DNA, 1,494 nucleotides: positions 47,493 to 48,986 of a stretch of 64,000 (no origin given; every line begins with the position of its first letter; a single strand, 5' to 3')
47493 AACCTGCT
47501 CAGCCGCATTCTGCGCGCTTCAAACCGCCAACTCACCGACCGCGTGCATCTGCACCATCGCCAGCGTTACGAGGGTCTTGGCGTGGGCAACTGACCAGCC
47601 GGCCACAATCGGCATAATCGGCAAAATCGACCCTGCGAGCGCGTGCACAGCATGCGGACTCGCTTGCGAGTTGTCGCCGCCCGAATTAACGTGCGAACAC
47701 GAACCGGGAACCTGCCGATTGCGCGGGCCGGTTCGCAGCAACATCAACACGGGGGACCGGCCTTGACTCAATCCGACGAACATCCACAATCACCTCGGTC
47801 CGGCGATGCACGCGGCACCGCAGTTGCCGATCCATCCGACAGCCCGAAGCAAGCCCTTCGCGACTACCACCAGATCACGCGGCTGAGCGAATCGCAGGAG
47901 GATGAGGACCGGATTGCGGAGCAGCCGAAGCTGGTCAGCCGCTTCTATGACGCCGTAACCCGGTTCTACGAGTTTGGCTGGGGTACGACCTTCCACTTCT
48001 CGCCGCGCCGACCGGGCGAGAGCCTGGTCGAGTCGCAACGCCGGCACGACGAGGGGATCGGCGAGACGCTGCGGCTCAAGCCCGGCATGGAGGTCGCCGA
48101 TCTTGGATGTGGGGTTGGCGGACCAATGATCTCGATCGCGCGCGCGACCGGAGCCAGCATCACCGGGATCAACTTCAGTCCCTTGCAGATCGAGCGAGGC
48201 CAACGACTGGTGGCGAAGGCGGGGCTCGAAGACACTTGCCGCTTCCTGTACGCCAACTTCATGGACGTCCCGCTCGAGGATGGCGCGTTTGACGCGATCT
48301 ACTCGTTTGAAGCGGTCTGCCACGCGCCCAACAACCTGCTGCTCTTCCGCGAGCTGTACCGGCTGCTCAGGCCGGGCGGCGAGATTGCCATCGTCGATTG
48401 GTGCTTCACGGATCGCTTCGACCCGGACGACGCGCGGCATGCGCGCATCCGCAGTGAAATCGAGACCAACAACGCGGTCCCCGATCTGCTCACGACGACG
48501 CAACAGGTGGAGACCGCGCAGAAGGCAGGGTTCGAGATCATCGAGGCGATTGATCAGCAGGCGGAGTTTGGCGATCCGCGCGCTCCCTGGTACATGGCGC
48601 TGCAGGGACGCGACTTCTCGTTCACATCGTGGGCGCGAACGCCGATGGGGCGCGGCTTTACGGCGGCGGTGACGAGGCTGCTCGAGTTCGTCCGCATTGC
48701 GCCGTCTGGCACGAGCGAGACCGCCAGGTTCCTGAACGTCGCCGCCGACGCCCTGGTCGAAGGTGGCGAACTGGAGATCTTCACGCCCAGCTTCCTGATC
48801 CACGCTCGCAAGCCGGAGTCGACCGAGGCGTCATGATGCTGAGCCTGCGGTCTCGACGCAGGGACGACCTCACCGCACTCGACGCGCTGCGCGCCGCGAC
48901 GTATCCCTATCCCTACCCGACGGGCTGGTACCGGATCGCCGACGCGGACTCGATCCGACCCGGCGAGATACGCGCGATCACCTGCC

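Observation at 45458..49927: A co-directional cluster of HpaB-type monooxygenase, LON-N protein, SMT-like methyltransferase and Rieske oxygenase.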

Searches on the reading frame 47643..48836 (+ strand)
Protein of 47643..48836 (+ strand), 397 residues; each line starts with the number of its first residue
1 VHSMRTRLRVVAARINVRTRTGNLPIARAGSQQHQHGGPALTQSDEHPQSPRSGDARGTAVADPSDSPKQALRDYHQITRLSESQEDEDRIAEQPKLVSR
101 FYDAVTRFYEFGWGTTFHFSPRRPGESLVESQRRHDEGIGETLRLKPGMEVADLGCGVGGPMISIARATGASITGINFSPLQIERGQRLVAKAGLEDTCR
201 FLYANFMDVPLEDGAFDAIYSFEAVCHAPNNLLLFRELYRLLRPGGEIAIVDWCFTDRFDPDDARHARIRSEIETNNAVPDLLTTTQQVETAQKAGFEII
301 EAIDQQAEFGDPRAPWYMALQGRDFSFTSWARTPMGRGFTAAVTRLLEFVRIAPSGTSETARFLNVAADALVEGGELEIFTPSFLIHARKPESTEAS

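Call 8: search_protein_families(library=pfam, proteins=[window:47643-48836:+])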
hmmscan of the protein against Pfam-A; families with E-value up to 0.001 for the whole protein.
window:47643-48836:+ (397 aa): 9 families
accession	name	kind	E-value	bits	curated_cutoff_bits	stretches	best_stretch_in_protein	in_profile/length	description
PF08498.15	Sterol_MT_C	-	1.2e-23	83.4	21.7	1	327-392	1-66/66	Sterol methyltransferase C-terminal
PF08241.18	Methyltransf_11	-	1e-19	71.4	21.2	1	153-250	2-95/95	Methyltransferase domain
PF02353.26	CMAS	-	4.2e-19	69.4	27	1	97-322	9-235/273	Mycolic acid cyclopropane synthetase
PF13649.12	Methyltransf_25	-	1.2e-18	68.1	27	1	151-246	1-97/97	Methyltransferase domain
PF13847.12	Methyltransf_31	-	7.8e-18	65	27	1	146-276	2-129/145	Methyltransferase domain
PF13489.12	Methyltransf_23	-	6.6e-14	52.4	27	1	144-301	19-163/164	Methyltransferase domain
PF08242.18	Methyltransf_12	-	4.5e-11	43.8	30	1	153-247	2-97/98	Methyltransferase domain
PF01209.24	Ubie_methyltran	-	2.1e-09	37.6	20.1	1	144-252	44-153/233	ubiE/COQ5 methyltransferase family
PF05175.20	MTS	-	0.00018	21.6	23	0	142-251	26-139/170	Methyltransferase small domain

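Call 9: search_protein_families(library=ncbifam, proteins=[window:47643-48836:+])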
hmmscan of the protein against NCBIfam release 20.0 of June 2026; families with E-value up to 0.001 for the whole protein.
window:47643-48836:+ (397 aa): 32 families (the best 25 are shown)
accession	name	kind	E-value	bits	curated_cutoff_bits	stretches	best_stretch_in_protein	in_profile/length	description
NF040703.1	cyclopro_CfaB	exception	2.5e-16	59.5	650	1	71-248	83-261/393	C17 cyclopropane fatty acid synthase CfaB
NF041675.1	sarc_dimgly_tmase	equivalog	1.2e-15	58.2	550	1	107-301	23-214/278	sarcosine/dimethylglycine N-methyltransferase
NF045667.1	MTase_DVU1556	equivalog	1.1e-13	51.1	155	1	141-306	16-169/213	DVU_1556 family methyltransferase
NF041536.1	ArsM_DUF2284_UU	exception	1.7e-13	49.7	575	1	144-305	73-230/459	arsenite methyltransferase/DUF2284 domain selenoprotein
NF053839.1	CPFASynBruc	equivalog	4.3e-13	49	600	1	86-290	110-313/410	cyclopropane fatty acid synthase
NF008823.0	PRK11873.1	subfamily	4.5e-13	49.3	263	1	144-266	74-196/272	arsenite methyltransferase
NF041943.1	GPPMT_Stmyces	equivalog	1.3e-12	48.2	400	1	145-260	75-189/272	geranyl diphosphate 2-C-methyltransferase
NF041537.1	ArsM_AhpD_UU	exception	5.6e-12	45.1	510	1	145-272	74-200/345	arsenite methyltransferase/AhpD domain selenoprotein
NF001243.0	PRK00216.1-4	equivalog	2e-11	43.7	235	1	140-252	40-153/237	demethylmenaquinone methyltransferase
NF043040.1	corrin_prot_MT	hypoth_equivalog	6.4e-11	42.1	180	1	146-255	40-152/216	corrinoid protein-associated methyltransferase CpaM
TIGR02752.1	MenG_heptapren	equivalog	7.1e-11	42.1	419.85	1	140-252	38-151/231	demethylmenaquinone methyltransferase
NF040539.1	AST_met_ArsM_2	exception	9.7e-11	42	240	1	86-253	6-166/262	putative arsinothricin biosynthesis methyltransferase ArsM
NF001244.0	PRK00216.1-5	equivalog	5.2e-10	39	216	1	143-253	44-156/236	bifunctional demethylmenaquinone methyltransferase/2-methoxy-6-polyprenyl-1,4-benzoquinol methylase UbiE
NF045823.1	PthPhpthDimycoMt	equivalog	8e-10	38.3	300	1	148-267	67-183/256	phthiotriol/phenolphthiotriol dimycocerosates methyltransferase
NF008686.0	PRK11705.1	equivalog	2.9e-09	36.5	400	1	125-227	145-240/383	cyclopropane fatty acyl phospholipid synthase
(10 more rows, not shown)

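Call 15: find_homologous_proteins(query=window:47763-48833:+, max_evalue=1e-10)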
Query window:47763-48833:+ (357 aa): 849 proteins with E <= 1e-10 among 8000 candidates; the best 120 are listed.
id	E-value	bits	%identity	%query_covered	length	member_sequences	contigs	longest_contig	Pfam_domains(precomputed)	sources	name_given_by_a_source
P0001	3.8e-232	788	97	100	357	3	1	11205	PF13847.13,PF13489.13,PF02353.27,PF13649.13,PF01209.25,PF08241.19,PF08242.19,PF08498.16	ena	-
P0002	5.1e-190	649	84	92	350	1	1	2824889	PF13847.13,PF13489.13,PF02353.27,PF13649.13,PF01209.25,PF08241.19,PF08242.19,PF08498.16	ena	-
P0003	3.6e-189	646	83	93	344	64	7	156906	PF13847.13,PF13489.13,PF02353.27,PF13649.13,PF01209.25,PF08241.19,PF08242.19,PF08498.16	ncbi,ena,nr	ncbi:MAG: class I SAM-dependent methyltransferase [Chloroflexi bacterium]|nr:class I SAM-dependent m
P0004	8.4e-188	642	83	92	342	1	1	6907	PF13847.13,PF13489.13,PF02353.27,PF13649.13,PF01209.25,PF08241.19,PF08242.19,PF08498.16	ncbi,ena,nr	ncbi:MAG: class I SAM-dependent methyltransferase [Chloroflexi bacterium]|nr:class I SAM-dependent m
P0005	2.7e-187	640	84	91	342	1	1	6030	PF13847.13,PF13489.13,PF02353.27,PF13649.13,PF01209.25,PF08241.19,PF08242.19,PF08498.16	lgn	-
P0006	5.4e-179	613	81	92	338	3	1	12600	PF13847.13,PF13489.13,PF02353.27,PF13649.13,PF01209.25,PF08241.19,PF08242.19,PF08498.16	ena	-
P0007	5.8e-178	609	80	92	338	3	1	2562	PF13847.13,PF13489.13,PF02353.27,PF13649.13,PF01209.25,PF08241.19,PF08242.19,PF08498.16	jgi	-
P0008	1.2e-176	605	80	92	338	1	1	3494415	PF13847.13,PF13489.13,PF02353.27,PF05175.21,PF13649.13,PF01209.25,PF08241.19,PF08242.19,PF08498.16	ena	-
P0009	7.5e-173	593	78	91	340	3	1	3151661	PF13847.13,PF13489.13,PF02353.27,PF13649.13,PF01209.25,PF08241.19,PF08242.19,PF08498.16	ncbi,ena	-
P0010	2.0e-171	588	72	100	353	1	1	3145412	PF13847.13,PF13489.13,PF02353.27,PF13649.13,PF01209.25,PF08241.19,PF08242.19,PF08498.16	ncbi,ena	-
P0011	7.7e-171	586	73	99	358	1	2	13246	PF13847.13,PF13489.13,PF02353.27,PF13649.13,PF01209.25,PF08241.19,PF08242.19,PF08498.16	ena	-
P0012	1.2e-169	582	76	92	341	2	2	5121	PF13847.13,PF13489.13,PF02353.27,PF13649.13,PF01209.25,PF08241.19,PF08242.19,PF08498.16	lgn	-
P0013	3.2e-169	581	75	92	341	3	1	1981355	PF13847.13,PF13489.13,PF02353.27,PF13649.13,PF01209.25,PF08241.19,PF08242.19,PF08498.16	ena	-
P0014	3.3e-169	581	76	93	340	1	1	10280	PF13847.13,PF13489.13,PF02353.27,PF13649.13,PF01209.25,PF08241.19,PF08242.19,PF08498.16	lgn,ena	-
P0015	2.6e-168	578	73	96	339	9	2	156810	PF13847.13,PF13489.13,PF02353.27,PF13649.13,PF01209.25,PF08241.19,PF08242.19,PF08498.16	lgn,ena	-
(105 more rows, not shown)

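Call 20: find_related_loci(query=A1, collection=genome_contigs, flank=10000)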
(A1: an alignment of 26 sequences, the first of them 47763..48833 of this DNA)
Query A1 (357 aa) in genome_contigs; peptide patterns used: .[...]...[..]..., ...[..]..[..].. (x = any residue, [..] = any of these).
600 stretches matched a pattern (row limit reached: there are more); 574 encode a relative of the query (tblastn E <= 1e-3); the best 80 are kept; 80 distinct loci.
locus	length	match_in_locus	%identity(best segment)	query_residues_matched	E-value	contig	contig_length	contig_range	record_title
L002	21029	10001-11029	83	10-351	0e+0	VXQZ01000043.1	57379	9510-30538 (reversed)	MAG: Chloroflexi bacterium isolate SB0664_bin_20 NODE_482_length_57379_cov_51.884795, whole genome shotgun sequence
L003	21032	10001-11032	72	9-351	6e-170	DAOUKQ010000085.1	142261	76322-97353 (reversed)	MAG TPA_asm: Dehalococcoidia bacterium isolate S7_353 k113_885051, whole genome shotgun sequence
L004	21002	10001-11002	66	22-355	2e-154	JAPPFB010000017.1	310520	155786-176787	MAG: Chloroflexota bacterium isolate RHO1_bin_20 NODE_28_length_310520_cov_30.394708, whole genome shotgun sequence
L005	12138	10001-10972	68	29-351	3e-151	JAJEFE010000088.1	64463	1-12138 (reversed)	MAG: Gammaproteobacteria bacterium isolate p16x34bins.72 k141_171410, whole genome shotgun sequence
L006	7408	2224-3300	62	1-352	1e-149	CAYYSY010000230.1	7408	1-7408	MAG TPA_asm: uncultured Spirochaetaceae bacterium isolate binchicken_co231_154 genome assembly, contig: k141_689907, who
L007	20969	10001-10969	74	29-351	8e-148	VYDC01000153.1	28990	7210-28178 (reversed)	MAG: Chloroflexi bacterium isolate SB0675_bin_30 NODE_720_length_28990_cov_6.730845, whole genome shotgun sequence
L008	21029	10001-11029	83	10-351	0e+0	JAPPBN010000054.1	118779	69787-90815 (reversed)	MAG: Chloroflexota bacterium isolate IRC3_bin_11 NODE_99_length_118779_cov_29.5351, whole genome shotgun sequence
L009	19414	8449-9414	66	31-351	2e-144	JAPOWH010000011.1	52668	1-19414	MAG: Gammaproteobacteria bacterium isolate COS2_bin_1 NODE_302_length_52668_cov_15.7221, whole genome shotgun sequence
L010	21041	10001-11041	61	1-352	1e-143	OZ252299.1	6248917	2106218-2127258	MAG: Myxococcota bacterium isolate d096e52c-8650-4dc2-924d-61961b4435f2 genome assembly, chromosome: 1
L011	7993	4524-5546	60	11-350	8e-137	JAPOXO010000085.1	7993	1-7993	MAG: Gammaproteobacteria bacterium isolate COS3_bin_7 NODE_1916_length_7993_cov_10.2499, whole genome shotgun sequence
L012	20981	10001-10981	61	26-351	8e-136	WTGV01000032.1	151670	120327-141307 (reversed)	MAG: Pseudomonadales bacterium isolate CO36404bin_7 NODE_10_length_151670_cov_23.854909, whole genome shotgun sequence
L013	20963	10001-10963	62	30-352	2e-131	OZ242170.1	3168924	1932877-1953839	MAG: Candidatus Azotimanducaceae bacterium isolate 6dbe5a93-0848-45e5-abc3-980bf922c06b genome assembly, chromosome: 1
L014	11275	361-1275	61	31-336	5e-122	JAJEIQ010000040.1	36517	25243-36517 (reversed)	MAG: Pseudomonadales bacterium isolate p16x65bins.14 k141_1154512, whole genome shotgun sequence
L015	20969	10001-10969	54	29-352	1e-119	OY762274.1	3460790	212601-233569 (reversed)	MAG: Pseudomonadales bacterium isolate 60585db5-5827-4edb-b4aa-d5af37b5f399 genome assembly, chromosome: 1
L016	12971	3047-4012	54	31-353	1e-117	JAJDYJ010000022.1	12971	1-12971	MAG: Pseudomonadales bacterium isolate jk18x34bins.22 k141_314459, whole genome shotgun sequence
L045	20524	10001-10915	46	48-355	2e-88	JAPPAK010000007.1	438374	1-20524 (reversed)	MAG: Chloroflexota bacterium isolate IRC1_bin_31 NODE_10_length_438374_cov_89.9178, whole genome shotgun sequence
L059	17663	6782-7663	48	56-351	3e-86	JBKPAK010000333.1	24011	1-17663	MAG: Candidatus Methylomirabilota bacterium isolate GB_HAYS_MAG_00007 GB_HAYS_000000566699, whole genome shotgun sequenc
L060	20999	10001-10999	43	19-351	4e-86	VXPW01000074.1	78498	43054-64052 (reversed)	MAG: Rhodospirillales bacterium isolate SB0662_bin_7 NODE_317_length_78498_cov_107.386268, whole genome shotgun sequence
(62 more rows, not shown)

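Call 30: search_solved_structures(query=window:47763-48833:+, max_evalue=0.00001, show_alignments=1)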
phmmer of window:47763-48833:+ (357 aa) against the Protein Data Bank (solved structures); distinct sequences matched with E-value up to 0.00001: 42.
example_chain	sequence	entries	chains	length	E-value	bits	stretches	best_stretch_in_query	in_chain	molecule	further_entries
8zc8_A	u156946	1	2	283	6.7e-29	104.3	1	58-216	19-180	MitM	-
21zq_A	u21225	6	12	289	7.1e-29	104.2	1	58-215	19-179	MitM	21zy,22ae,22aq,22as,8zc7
3bus_A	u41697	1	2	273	2.1e-26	96.1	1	52-215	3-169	Methyltransferase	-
5gm1_A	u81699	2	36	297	4.8e-20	75.2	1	90-224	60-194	O-methylransferase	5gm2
2o57_A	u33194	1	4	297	5.8e-20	74.9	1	64-222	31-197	putative sarcosine dimethylglycine methyltransferase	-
6uv6_A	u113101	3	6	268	1.9e-19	73.2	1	79-217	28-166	D-glucose O-methyltransferase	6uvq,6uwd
5wp5_A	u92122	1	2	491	4e-19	72.2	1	103-228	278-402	Phosphomethylethanolamine N-methyltransferase 2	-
5wp4_A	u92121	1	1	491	1.6e-17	66.9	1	100-218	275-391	Phosphoethanolamine N-methyltransferase 1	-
7v6h_A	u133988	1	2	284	5e-16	62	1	103-277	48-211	Cyclopropane fatty-acyl-phospholipid synthase-like methyltransferase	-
4pne_A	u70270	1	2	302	7.7e-14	54.8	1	89-212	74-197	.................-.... protein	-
3mgg_A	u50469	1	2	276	8.2e-14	54.7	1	105-215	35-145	Methyltransferase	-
4f84_A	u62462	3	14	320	5.6e-13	51.9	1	105-236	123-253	Geranyl diphosphate 2-C-methyltransferase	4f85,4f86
7fbh_A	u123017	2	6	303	7.8e-12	48.2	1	110-288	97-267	BezA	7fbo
3vc1_A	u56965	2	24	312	1.5e-11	47.2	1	107-236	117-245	Geranyl diphosphate 2-C-methyltransferase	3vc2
5f8c_A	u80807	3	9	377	2.1e-11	46.8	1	103-216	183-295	Methyltransferase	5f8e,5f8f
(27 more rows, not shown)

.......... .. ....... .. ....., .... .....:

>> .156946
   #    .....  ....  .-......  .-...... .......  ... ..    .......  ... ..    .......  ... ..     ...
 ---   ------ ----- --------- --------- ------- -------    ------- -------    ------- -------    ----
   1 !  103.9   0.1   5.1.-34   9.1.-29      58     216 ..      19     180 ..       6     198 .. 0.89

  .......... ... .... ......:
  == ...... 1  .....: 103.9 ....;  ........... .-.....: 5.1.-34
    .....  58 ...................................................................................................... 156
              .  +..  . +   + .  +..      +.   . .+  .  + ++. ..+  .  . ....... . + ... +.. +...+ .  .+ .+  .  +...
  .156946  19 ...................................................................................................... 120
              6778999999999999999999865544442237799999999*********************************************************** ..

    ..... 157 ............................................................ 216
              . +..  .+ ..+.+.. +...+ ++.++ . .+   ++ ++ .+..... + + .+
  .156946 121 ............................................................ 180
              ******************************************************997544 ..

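Call 39: search_protein_families(library=pfam, proteins=[L002:12189-13805:-, L002:6068-7675:-, L010:3751-5535:+, L010:11057-12157:+, L006:3352-4467:+, L010:13449-14738:+, L010:8763-9860:+, L006:5525-7066:+, L006:1029-2060:-])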
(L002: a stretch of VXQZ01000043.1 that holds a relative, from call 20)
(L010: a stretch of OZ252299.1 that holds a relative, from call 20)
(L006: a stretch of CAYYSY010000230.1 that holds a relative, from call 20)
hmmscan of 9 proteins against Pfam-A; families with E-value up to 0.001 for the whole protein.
L002:12189-13805:- (538 aa): 2 families
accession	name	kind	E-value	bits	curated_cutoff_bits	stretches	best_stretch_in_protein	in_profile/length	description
PF07969.17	Amidohydro_3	-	9e-87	292.9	29.7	1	50-536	3-472/472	Amidohydrolase family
PF01979.26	Amidohydro_1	-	2.8e-20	73.3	25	1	207-534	30-344/345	Amidohydrolase family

L002:6068-7675:- (535 aa): 3 families
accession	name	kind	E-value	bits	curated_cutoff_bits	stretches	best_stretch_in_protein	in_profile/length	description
PF07969.17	Amidohydro_3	-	2.7e-87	294.7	29.7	1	50-533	3-472/472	Amidohydrolase family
PF01979.26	Amidohydro_1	-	7.9e-16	58.7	25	1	203-531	29-344/345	Amidohydrolase family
PF22039.1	HUTI_composite_bact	-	0.00065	19.7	25.5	1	22-41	2-21/26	Imidazolonepropionase-like composite domain, bacteria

L010:3751-5535:+ (594 aa): 2 families
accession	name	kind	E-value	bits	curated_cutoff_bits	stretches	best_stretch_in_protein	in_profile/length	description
PF07969.17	Amidohydro_3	-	4.4e-61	208.2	29.7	1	99-584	9-469/472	Amidohydrolase family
PF01979.26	Amidohydro_1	-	4.8e-17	62.7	25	1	266-567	46-323/345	Amidohydrolase family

L010:11057-12157:+ (366 aa): 9 families
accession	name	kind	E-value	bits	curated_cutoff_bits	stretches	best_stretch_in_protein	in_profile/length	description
PF01266.30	DAO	-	1.7e-11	44.7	27.9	1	16-56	1-43/353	FAD dependent oxidoreductase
PF01494.25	FAD_binding_3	-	3.2e-09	36.9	22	1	15-258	2-249/349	FAD binding domain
PF07992.20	Pyr_redox_2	-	1.7e-06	28.1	26.1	1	15-47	1-33/291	Pyridine nucleotide-disulphide oxidoreductase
PF00890.30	FAD_binding_2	-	2.8e-06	27.2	20.4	1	16-47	1-32/414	FAD binding domain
PF13450.12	NAD_binding_8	-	4.9e-06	27.2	21.9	1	19-46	1-28/68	NAD(P)-binding Rossmann-like domain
PF12831.13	FAD_oxidored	-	1.3e-05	25.2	27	1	16-47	1-32/416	FAD dependent oxidoreductase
PF03486.20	HI0933_like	-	0.0002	21.3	50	0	15-47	1-33/244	HI0933-like protein Rossmann domain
PF01946.23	Thi4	-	0.00031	20.5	26.2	1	12-45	15-49/235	Thi4 family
PF13738.12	Pyr_redox_3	-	0.00081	19.1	30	0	18-46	1-30/305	Pyridine nucleotide-disulphide oxidoreductase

L006:3352-4467:+ (371 aa): 9 families
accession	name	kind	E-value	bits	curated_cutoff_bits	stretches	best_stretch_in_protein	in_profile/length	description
PF01266.30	DAO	-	7.4e-12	45.9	27.9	1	21-61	1-40/353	FAD dependent oxidoreductase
PF01494.25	FAD_binding_3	-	8.7e-10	38.8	22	1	20-309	2-293/349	FAD binding domain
PF07992.20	Pyr_redox_2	-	1e-06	28.9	26.1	1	20-55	1-36/291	Pyridine nucleotide-disulphide oxidoreductase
PF13450.12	NAD_binding_8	-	2.5e-06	28.1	21.9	1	24-51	1-28/68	NAD(P)-binding Rossmann-like domain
PF00890.30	FAD_binding_2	-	3.5e-06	26.9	20.4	1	21-62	1-43/414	FAD binding domain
PF12831.13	FAD_oxidored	-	3.9e-06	26.9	27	1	21-52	1-32/416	FAD dependent oxidoreductase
PF01946.23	Thi4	-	3.6e-05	23.6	26.2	1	11-50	9-49/235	Thi4 family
PF03486.20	HI0933_like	-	0.00022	21.2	50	1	20-58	1-39/244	HI0933-like protein Rossmann domain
PF00070.33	Pyr_redox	-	0.00097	20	22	0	22-52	2-32/82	Pyridine nucleotide-disulphide oxidoreductase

L010:13449-14738:+ (429 aa): 0 families

L010:8763-9860:+ (365 aa): 0 families

L006:5525-7066:+ (513 aa): 0 families

L006:1029-2060:- (343 aa): 0 families
